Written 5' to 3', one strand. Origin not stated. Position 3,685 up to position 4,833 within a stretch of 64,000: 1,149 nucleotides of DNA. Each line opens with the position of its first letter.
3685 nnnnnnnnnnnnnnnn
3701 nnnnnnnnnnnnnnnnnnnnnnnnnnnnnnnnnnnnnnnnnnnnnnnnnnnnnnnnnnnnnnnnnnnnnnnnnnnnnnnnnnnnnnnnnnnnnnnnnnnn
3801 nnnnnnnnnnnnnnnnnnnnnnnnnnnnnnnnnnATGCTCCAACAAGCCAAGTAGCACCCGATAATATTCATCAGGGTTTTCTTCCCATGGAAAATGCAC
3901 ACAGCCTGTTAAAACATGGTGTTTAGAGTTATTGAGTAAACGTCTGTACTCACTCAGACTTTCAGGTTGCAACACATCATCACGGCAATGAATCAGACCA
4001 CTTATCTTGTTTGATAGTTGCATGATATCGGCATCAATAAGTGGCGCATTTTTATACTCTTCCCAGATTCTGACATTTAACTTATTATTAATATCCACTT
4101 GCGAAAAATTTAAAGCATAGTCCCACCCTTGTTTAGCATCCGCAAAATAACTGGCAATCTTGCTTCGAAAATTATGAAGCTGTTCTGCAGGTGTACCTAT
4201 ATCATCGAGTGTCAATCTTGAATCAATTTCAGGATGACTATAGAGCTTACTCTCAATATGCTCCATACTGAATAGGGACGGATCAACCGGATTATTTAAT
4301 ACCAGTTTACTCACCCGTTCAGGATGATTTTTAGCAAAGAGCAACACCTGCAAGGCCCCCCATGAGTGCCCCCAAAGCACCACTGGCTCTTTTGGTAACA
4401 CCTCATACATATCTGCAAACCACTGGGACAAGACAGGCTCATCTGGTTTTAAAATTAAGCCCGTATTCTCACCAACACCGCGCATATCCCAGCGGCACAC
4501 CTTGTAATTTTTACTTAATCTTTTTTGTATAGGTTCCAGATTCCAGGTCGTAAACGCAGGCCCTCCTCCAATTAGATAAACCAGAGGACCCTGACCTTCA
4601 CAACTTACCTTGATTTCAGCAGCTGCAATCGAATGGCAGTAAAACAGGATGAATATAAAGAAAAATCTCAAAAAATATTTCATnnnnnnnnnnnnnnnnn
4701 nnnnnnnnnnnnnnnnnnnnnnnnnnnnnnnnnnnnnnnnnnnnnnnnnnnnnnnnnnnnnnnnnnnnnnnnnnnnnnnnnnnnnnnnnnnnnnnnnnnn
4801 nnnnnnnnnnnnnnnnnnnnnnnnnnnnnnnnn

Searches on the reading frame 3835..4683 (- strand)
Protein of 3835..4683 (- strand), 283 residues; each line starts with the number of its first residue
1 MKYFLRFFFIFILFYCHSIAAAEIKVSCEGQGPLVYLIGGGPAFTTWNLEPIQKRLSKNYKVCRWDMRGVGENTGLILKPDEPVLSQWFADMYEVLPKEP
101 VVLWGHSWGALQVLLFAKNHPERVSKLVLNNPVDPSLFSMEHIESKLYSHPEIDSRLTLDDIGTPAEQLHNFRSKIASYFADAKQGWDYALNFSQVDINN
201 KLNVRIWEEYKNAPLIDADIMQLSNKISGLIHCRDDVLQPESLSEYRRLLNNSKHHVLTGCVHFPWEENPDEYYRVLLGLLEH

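Call 28: search_protein_families(library=pfam, proteins=[window:3835-4683:-], max_evalue=0.001)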
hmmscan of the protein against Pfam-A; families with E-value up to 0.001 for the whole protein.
window:3835-4683:- (283 aa): 4 families
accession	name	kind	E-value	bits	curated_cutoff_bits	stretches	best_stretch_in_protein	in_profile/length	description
PF00561.26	Abhydrolase_1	-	4.4e-18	66.3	25.8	1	33-270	1-245/245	alpha/beta hydrolase fold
PF12697.13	Abhydrolase_6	-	5.5e-11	44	26.3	1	46-275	13-216/217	Alpha/beta hydrolase family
PF12146.15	Hydrolase_4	-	4.8e-10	39.6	27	1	58-132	30-109/239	Serine aminopeptidase, S33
PF06821.19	Ser_hydrolase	-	0.00074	19.9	22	1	80-136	34-94/172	Serine hydrolase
